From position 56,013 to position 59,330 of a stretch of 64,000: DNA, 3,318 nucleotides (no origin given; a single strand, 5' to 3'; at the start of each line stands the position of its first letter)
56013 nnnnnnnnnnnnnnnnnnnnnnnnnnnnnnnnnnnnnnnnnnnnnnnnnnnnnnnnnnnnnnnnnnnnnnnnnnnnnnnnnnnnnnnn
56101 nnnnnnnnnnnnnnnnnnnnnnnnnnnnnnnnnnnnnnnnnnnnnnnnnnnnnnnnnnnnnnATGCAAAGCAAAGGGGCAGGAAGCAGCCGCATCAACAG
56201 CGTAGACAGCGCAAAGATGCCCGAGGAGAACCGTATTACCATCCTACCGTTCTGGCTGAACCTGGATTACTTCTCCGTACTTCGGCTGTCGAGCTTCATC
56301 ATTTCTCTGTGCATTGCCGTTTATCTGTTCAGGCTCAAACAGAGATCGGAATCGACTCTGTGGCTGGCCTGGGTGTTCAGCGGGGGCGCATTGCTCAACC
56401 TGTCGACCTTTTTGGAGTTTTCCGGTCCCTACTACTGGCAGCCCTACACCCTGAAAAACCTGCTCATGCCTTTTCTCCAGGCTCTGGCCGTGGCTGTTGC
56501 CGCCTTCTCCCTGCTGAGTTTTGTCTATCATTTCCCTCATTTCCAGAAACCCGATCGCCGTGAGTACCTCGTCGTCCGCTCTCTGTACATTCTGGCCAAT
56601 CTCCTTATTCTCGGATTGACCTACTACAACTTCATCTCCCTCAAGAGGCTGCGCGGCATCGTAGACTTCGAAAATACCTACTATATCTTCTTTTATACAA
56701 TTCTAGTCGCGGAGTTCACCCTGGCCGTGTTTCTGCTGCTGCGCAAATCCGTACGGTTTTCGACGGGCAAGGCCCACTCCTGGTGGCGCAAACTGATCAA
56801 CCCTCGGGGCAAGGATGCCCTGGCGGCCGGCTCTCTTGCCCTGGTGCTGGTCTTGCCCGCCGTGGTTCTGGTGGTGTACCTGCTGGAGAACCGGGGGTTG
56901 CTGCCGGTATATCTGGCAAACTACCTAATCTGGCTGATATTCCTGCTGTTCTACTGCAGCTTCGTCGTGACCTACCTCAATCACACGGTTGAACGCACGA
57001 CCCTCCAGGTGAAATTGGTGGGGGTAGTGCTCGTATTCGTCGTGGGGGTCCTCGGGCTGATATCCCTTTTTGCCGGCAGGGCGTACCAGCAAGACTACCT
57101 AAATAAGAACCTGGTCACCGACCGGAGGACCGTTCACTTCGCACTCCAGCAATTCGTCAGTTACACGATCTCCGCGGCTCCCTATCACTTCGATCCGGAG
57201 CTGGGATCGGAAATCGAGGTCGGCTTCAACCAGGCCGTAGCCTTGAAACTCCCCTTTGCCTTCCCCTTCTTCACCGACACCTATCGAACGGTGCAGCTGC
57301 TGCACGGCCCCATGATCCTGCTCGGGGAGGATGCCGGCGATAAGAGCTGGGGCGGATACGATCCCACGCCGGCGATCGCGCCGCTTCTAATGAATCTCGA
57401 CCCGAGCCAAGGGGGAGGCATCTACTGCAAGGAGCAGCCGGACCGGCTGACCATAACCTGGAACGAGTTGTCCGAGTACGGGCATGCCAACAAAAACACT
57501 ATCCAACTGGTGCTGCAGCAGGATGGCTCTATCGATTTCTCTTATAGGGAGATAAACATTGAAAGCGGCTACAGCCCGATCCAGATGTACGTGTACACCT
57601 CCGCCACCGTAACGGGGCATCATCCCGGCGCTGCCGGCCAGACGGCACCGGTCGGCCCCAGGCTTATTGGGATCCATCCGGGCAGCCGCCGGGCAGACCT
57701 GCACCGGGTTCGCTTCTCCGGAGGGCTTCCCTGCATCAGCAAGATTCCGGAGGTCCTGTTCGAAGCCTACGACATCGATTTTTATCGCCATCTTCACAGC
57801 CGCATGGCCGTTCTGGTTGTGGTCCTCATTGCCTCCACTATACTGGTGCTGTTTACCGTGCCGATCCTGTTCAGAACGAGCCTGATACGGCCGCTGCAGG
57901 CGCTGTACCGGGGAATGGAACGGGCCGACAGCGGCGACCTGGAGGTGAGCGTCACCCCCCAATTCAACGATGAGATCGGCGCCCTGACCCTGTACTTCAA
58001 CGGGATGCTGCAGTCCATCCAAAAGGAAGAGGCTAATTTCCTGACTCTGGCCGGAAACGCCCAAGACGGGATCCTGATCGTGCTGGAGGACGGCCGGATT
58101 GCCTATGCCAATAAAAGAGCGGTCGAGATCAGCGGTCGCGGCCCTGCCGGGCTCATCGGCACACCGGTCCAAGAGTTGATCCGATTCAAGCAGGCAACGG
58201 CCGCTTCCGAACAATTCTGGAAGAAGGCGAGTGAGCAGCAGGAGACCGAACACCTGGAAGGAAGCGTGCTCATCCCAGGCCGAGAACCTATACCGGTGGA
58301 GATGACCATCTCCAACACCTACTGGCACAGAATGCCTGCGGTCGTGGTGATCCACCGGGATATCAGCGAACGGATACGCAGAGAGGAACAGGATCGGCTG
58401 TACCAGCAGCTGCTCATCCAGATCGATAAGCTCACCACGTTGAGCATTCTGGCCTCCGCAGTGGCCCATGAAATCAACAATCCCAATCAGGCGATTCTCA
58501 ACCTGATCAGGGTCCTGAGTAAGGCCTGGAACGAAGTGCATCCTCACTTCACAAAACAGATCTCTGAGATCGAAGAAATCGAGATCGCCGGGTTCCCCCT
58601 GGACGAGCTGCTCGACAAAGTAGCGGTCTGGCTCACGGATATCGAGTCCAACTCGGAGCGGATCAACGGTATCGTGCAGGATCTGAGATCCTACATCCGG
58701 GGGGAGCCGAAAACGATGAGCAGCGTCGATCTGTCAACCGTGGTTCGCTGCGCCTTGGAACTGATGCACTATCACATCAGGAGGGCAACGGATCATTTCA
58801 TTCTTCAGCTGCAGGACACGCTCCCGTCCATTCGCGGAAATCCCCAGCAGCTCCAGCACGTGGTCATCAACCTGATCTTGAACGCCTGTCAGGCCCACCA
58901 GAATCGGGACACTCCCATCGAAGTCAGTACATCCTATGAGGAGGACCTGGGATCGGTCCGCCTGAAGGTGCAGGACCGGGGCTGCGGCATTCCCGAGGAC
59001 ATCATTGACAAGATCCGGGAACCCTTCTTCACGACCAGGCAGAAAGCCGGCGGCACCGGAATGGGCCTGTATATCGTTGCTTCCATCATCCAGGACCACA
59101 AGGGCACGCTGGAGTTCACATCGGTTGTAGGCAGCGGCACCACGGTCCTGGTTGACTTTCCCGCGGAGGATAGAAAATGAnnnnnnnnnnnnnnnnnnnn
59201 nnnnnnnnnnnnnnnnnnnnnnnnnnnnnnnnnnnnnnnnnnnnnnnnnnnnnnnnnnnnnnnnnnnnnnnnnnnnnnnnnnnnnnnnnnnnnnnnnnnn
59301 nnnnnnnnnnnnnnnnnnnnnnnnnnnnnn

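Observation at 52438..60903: Self-contained sigma54 regulon: kinase/activator pair between two outward-facing sigma54 promoters with matching enhancer sites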

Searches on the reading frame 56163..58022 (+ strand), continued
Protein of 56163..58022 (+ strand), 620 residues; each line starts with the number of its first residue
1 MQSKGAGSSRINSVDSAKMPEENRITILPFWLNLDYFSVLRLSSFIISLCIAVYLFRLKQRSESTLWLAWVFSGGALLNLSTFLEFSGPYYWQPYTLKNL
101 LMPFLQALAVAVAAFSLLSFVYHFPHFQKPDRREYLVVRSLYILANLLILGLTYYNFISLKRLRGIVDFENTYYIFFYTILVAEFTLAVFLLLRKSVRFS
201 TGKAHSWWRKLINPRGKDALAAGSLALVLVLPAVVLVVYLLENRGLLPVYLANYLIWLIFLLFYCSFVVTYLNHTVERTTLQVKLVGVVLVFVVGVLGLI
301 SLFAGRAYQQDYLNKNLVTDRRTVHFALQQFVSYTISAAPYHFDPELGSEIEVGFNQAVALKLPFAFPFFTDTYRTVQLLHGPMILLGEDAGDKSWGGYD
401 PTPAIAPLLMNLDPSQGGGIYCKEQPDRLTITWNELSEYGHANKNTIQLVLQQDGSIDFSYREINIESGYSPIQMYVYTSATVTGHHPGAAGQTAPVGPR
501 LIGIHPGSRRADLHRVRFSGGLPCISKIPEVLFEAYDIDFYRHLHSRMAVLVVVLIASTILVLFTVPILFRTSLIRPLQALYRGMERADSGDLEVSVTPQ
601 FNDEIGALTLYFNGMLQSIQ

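Call 72: search_protein_families(library=pfam, proteins=[P0195, P0199, P0204, P0210, P0212, P0217, P0248, P0190], max_evalue=0.00001)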
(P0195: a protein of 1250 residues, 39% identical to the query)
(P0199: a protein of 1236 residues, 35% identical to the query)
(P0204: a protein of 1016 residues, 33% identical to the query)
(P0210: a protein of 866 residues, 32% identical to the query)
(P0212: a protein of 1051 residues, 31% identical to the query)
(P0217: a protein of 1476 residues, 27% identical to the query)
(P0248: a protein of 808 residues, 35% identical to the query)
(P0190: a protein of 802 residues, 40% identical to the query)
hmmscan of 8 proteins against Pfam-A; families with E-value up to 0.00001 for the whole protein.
P0195 (1250 aa): 5 families
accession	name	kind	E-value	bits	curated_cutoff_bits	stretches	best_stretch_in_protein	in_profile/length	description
PF00072.30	Response_reg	-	9.4e-32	109.9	30.2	1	852-964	1-111/111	Response regulator receiver domain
PF02518.31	HATPase_c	-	3.8e-30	105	26.4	1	697-806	1-109/111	Histidine kinase-, DNA gyrase B-, and HSP90-like ATPase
PF00211.25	Guanylate_cyc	-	1.3e-21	77.4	21.9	1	1003-1173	6-176/183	Adenylate and Guanylate cyclase catalytic domain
PF00512.31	HisKA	-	1.1e-18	67.4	26.9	1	584-651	2-66/66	His Kinase A (phospho-acceptor) domain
PF00672.30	HAMP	-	2e-10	41.3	25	1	531-578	5-52/53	HAMP domain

P0199 (1236 aa): 6 families
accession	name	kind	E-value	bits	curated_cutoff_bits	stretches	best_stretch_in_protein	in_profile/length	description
PF00072.30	Response_reg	-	6.9e-32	110.4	30.2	1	838-951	1-111/111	Response regulator receiver domain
PF02518.31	HATPase_c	-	2.8e-31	108.7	26.4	1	682-793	2-109/111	Histidine kinase-, DNA gyrase B-, and HSP90-like ATPase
PF00211.25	Guanylate_cyc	-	1.2e-19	71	21.9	1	991-1161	7-175/183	Adenylate and Guanylate cyclase catalytic domain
PF00512.31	HisKA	-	1.2e-17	64.1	26.9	1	568-634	2-65/66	His Kinase A (phospho-acceptor) domain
PF00672.30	HAMP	-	1.2e-08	35.6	25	1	519-562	9-52/53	HAMP domain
PF06119.19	NIDO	-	1.8e-06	28.5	25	0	391-432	82-131/186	Nidogen-like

P0204 (1016 aa): 5 families
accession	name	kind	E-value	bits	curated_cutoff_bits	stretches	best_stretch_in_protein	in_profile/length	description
PF07228.17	SpoIIE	-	3.2e-37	128.8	25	1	820-1013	2-190/192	Stage II sporulation protein E (SpoIIE)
PF13185.12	GAF_2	-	8.8e-19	68.5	28.6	1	602-740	3-135/136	GAF domain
PF13492.12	GAF_3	-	1.1e-12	48.9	27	1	602-742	1-129/129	GAF domain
PF00672.30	HAMP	-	2.5e-12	47.4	25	1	523-571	5-53/53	HAMP domain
PF01590.32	GAF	-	2.6e-12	47.8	22.4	1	602-740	1-133/133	GAF domain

P0210 (866 aa): 2 families
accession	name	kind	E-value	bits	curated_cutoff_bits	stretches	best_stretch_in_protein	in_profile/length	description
PF07228.17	SpoIIE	-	1.2e-37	130.2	25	1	672-863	3-189/192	Stage II sporulation protein E (SpoIIE)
PF00672.30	HAMP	-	2.6e-13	50.5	25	1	519-567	5-53/53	HAMP domain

P0212 (1051 aa): 4 families
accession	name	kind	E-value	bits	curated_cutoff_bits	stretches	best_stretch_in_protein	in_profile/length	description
PF02518.31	HATPase_c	-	2.5e-21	76.6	26.4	1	936-1049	4-110/111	Histidine kinase-, DNA gyrase B-, and HSP90-like ATPase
PF06119.19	NIDO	-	2.1e-14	54.4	25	0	400-433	83-116/186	Nidogen-like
PF00672.30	HAMP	-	3.7e-10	40.4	25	1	718-762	9-53/53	HAMP domain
PF00512.31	HisKA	-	2.5e-06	27.9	26.9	0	808-878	2-57/66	His Kinase A (phospho-acceptor) domain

P0217 (1476 aa): 4 families
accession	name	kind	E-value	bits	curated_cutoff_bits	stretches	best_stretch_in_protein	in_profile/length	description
PF02518.31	HATPase_c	-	3.4e-27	95.5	26.4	1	1116-1236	2-109/111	Histidine kinase-, DNA gyrase B-, and HSP90-like ATPase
PF00512.31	HisKA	-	6.4e-21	74.6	26.9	1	1006-1068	1-66/66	His Kinase A (phospho-acceptor) domain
PF00072.30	Response_reg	-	2.3e-20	73.3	30.2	1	1261-1372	1-110/111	Response regulator receiver domain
PF00672.30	HAMP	-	6.3e-12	46.1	25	1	921-969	4-52/53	HAMP domain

P0248 (808 aa): 7 families
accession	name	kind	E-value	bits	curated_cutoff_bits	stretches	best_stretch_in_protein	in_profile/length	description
PF00158.32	Sigma54_activat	-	1.6e-73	246.3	20.2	1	502-669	1-168/168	Sigma-54 interaction domain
PF25601.1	AAA_lid_14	-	3.8e-24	84.8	27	1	674-742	1-69/87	AAA+ ATPase lid domain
PF14532.12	Sigma54_activ_2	-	4.3e-18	66.3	25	1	505-673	3-138/138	Sigma-54 interaction domain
PF00672.30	HAMP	-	1.2e-14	54.8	25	1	415-462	5-52/53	HAMP domain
PF06119.19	NIDO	-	1.2e-10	42.2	25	0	101-134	83-116/186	Nidogen-like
PF02954.25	HTH_8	-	4.7e-08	33.1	22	1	758-802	1-42/42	Bacterial regulatory protein, Fis family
PF07728.20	AAA_5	-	6.8e-07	29.8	22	1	526-646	2-125/139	AAA domain (dynein-related subfamily)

P0190 (802 aa): 2 families
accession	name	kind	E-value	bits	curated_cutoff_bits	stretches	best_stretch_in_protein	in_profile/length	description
PF00211.25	Guanylate_cyc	-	9.4e-20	71.4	21.9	1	630-797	10-181/183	Adenylate and Guanylate cyclase catalytic domain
PF00672.30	HAMP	-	6.5e-14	52.4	25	1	551-601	2-52/53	HAMP domain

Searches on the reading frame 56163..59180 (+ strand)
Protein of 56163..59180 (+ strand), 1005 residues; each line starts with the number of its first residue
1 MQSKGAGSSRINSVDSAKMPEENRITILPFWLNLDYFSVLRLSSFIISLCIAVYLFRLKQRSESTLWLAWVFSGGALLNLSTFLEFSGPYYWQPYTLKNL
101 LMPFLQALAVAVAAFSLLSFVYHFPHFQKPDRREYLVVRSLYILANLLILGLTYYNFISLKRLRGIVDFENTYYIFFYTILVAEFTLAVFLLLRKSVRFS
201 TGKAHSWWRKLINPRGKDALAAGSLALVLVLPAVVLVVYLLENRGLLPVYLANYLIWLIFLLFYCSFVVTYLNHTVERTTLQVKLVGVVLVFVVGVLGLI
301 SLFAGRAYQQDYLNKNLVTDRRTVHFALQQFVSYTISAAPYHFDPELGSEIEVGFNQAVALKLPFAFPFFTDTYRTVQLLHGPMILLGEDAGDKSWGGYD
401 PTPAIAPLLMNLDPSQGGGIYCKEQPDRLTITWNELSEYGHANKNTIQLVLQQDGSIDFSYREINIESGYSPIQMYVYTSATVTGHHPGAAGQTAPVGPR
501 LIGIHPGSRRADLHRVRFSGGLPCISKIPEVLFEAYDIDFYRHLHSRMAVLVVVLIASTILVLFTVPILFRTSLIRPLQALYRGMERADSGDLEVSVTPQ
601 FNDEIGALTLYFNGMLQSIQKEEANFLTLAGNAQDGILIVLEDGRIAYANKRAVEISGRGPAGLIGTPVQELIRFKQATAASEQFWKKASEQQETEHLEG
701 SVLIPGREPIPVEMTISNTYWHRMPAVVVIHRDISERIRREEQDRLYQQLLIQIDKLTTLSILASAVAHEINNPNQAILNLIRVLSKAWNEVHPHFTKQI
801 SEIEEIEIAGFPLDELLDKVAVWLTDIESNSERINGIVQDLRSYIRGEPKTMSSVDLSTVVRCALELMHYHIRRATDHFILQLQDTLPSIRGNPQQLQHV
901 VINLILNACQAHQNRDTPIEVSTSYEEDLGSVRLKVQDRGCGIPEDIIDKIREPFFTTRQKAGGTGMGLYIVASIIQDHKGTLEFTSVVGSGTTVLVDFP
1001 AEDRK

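Call 4: search_protein_families(library=pfam, proteins=[window:56163-59180:+])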
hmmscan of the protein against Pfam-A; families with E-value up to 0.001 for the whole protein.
window:56163-59180:+ (1005 aa): 7 families
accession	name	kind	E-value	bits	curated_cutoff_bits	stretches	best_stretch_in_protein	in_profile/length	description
PF02518.31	HATPase_c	-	5.4e-24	85.2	26.4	1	892-1002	1-110/111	Histidine kinase-, DNA gyrase B-, and HSP90-like ATPase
PF13426.13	PAS_9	-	1.3e-10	41.9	27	1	635-736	2-103/103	PAS domain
PF00672.30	HAMP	-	1.8e-10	41.4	25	1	570-620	2-52/53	HAMP domain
PF00989.32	PAS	-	1.1e-09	38.7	22.6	1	632-734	9-113/113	PAS fold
PF08448.16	PAS_4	-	3.7e-07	30.8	23.1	1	633-738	4-109/110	PAS fold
PF13581.12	HATPase_c_2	-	0.0001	22.8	27.4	1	904-995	39-123/127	Histidine kinase-like ATPase domain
PF13188.13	PAS_8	-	0.00037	20.7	21.8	0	626-674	3-48/65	PAS domain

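Call 10: search_protein_families(library=ncbifam, proteins=[window:56163-59180:+], max_evalue=0.01)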
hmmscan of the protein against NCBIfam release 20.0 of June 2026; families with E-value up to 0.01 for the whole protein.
window:56163-59180:+ (1005 aa): 86 families (the best 25 are shown)
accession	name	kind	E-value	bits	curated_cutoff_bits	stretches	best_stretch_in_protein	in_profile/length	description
NF008468.0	PRK11360.1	equivalog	2.3e-58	198.1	646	2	831-1003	441-610/616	two-component system sensor histidine kinase AtoS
NF052574.1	HisKinEspCMyxo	equivalog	7.4e-38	130.2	1200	1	634-1002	294-638/785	serine histidine kinase EspC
NF046044.1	PnpS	equivalog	3e-34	118.7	400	2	823-1000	209-390/390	two-component system histidine kinase PnpS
NF038348.1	T2SS_HK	subfamily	1.4e-33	116.2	450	1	741-1000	302-572/574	histidine kinase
NF010411.0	PRK13837.1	equivalog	5e-33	114.1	647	1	823-1003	488-677/828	two-component system VirA-like sensor kinase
NF007688.0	PRK10364.1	equivalog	3.9e-32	111.6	479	1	830-1002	285-452/460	two-component system sensor histidine kinase ZraS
NF052573.1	HisKinEspAMyxo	equivalog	5.1e-31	107.5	1400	1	723-1001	354-611/755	serine histidine kinase EspA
NF047874.1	MASE3_PAS_HK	subfamily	2.3e-29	102.7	560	2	894-1002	517-626/655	MASE3 domain-containing sensor histidine kinase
NF047794.1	HisKinPtgB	equivalog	6.8e-29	100.6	1000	2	819-999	478-653/656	two-component system sensor histidine kinase PgtB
NF047466.1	hybrid_RR_LvrB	exception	6.9e-28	97.9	500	2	819-1001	186-376/377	hybrid histidine kinase/response regulator LvrB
NF047497.1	HK_LIC_12097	equivalog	4.4e-27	94.8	500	2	825-1000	192-365/367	LIC_12097 family sensor histidine kinase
TIGR02966.1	phoR_proteo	equivalog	1.3e-26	93.4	334.2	1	824-998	154-332/333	phosphate regulon sensor histidine kinase PhoR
NF033092.0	HK_WalK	equivalog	5.4e-25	88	725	2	831-1000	419-593/594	cell wall metabolism sensor histidine kinase WalK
NF007004.0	PRK09467.1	equivalog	1.3e-21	76.9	415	1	826-1002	267-437/440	two-component system sensor histidine kinase EnvZ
NF010076.0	PRK13557.1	subfamily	2.5e-21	75.7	631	1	749-1004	152-397/540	histidine kinase famiy protein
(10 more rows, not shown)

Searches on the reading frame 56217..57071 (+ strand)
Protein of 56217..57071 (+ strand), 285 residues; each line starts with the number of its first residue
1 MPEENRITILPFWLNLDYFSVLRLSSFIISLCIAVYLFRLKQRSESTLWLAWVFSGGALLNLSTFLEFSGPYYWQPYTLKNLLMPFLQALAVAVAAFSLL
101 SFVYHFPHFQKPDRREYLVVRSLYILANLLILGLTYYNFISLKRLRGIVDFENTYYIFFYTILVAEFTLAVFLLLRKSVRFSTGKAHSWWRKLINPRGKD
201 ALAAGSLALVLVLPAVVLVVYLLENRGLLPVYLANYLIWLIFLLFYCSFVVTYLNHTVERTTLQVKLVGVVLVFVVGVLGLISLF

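Call 33: search_protein_families(library=pfam, proteins=[window:56217-57071:+], max_evalue=10)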
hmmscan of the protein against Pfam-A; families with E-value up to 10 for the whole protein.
window:56217-57071:+ (285 aa): 1 family
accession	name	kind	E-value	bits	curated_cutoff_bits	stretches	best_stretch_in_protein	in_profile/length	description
PF06417.17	EMC4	-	0.047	14.1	25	2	189-239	64-115/118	ER membrane protein complex subunit 4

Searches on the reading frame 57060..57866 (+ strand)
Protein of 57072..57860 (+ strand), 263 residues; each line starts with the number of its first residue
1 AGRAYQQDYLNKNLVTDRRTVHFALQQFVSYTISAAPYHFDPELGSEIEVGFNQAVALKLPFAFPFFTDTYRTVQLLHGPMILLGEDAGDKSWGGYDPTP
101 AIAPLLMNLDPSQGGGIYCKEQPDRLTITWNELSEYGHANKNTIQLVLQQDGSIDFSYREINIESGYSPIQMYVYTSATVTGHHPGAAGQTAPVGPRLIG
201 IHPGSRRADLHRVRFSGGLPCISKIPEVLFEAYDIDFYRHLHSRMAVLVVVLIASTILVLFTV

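Call 33: search_protein_families(library=pfam, proteins=[window:57072-57860:+], max_evalue=10)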
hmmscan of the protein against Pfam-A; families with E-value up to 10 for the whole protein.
window:57072-57860:+ (263 aa): 1 family
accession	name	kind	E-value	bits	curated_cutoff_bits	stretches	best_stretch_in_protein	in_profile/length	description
PF06119.19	NIDO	-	0.00049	20.6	25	1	126-157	82-116/186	Nidogen-like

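Call 54: predict_structure(alignment_id=A6)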
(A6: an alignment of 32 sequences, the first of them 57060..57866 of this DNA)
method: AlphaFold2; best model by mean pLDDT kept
length: 269 residues; sequences in the alignment: 32
mean_pLDDT: 86.0   pTM: 0.86
mean pLDDT of the five models: 86.0, 83.3, 82.0, 78.4, 77.8
residues with pLDDT >= 90: 146; 70-90: 84; 50-70: 32; < 50: 7
segments of 3 or more residues with pLDDT < 50: 176-180
pLDDT, mean of each block of 10 residues (from residue 1): 64 79 95 94 95 89 96 95 91 68 91 90 97 95 94 98 89 55 60 67 91 90 92 89 81 88 87
secondary structure, 60 per line:
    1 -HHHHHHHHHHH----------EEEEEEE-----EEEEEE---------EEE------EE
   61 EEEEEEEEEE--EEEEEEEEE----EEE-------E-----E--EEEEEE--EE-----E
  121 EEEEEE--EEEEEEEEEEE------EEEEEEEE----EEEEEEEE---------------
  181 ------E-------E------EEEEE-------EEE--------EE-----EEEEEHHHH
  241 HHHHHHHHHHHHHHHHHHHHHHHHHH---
elements in order: H2-12 E23-29 E35-40 E50-52 E59-70 E73-81 E86-88 E105-110 E120-126 E129-139 E146-153 E158-165 E202-206 E214-216 E232-236 H237-266

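Call 58: fold_search(model_id=the predicted structure, library=pdb)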
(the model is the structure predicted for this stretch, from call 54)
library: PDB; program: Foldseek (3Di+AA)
matches with E <= 10: 354; with E <= 0.001: 0
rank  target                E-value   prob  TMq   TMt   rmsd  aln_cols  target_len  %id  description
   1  3bcy                  1.2e-01  0.63  0.14  0.24   5.0        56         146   18  Crystal structure of YER067W (released 2008-11-18)
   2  7mjb_A                2.5e-01  0.04  0.11  0.15  15.3       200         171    8  Crystal Structure of Nanoluc Luciferase Mutant R164Q (released 2021-05-05)
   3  6ptv_D                3.0e-01  0.02  0.10  0.08  22.9       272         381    8  Crystal structure of a DnaN sliding clamp (DNA polymerase III subunit beta) from Rickettsia rickettsii bound to grisel (released 2019-08-07)
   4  6ptv_A                3.3e-01  0.02  0.10  0.08  23.1       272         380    8  Crystal structure of a DnaN sliding clamp (DNA polymerase III subunit beta) from Rickettsia rickettsii bound to grisel (released 2019-08-07)
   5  7vsx                  5.2e-01  0.03  0.12  0.15  16.7       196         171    9  Crystal structure of QL-nanoKAZ (Reverse mutant of nanoKAZ with L18Q and V27L) (released 2022-08-24)
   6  3dtq_A                5.2e-01  0.02  0.09  0.12  16.3       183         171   10  Engineered human lipocalin 2 with specificity for Y-DTPA, apo-form (released 2009-05-12)
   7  5ho9_A                5.5e-01  0.02  0.11  0.06  19.1       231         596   11  Structure of truncated AbnA (domains 1-3), a GH43 arabinanase from Geobacilllus stearothermophilus, in complex with ar (released 2017-02-01)
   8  4kc7_A                5.8e-01  0.04  0.10  0.07  14.1       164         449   12  Crystal Structure of Endo-1,5-alpha-L-arabinanase from Thermotoga petrophila RKU-1 (released 2014-02-05)
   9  5ibo_A                5.8e-01  0.03  0.12  0.16  16.0       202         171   10  1.95A resolution structure of NanoLuc luciferase (released 2016-04-13)
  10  1kuu                  6.1e-01  0.02  0.12  0.15  18.3       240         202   10  CRYSTAL STRUCTURE OF METHANOBACTERIUM THERMOAUTOTROPHICUM CONSERVED PROTEIN MTH1020 REVEALS AN NTN-HYDROLASE FOLD (released 2002-05-29)
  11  5frq_B                6.5e-01  0.01  0.10  0.08  24.0       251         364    8  Crystal Structure of Helicobacter pylori beta clamp bound to DNA ligase peptide (released 2016-08-17)
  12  8beu_A                6.9e-01  0.06  0.15  0.09  14.1       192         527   10  Structure of D188A-fructofuranosidase from Rhodotorula dairenensis in complex with raffinose (released 2022-12-28)
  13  8bet_C                6.9e-01  0.05  0.15  0.09  13.9       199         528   10  Structure of D188A-fructofuranosidase from Rhodotorula dairenesis in complex with sucrose (released 2022-12-28)
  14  6ptv_B                6.9e-01  0.02  0.11  0.08  22.5       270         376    7  Crystal structure of a DnaN sliding clamp (DNA polymerase III subunit beta) from Rickettsia rickettsii bound to grisel (released 2019-08-07)
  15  5frq_C                6.9e-01  0.01  0.09  0.07  23.0       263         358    8  Crystal Structure of Helicobacter pylori beta clamp bound to DNA ligase peptide (released 2016-08-17)
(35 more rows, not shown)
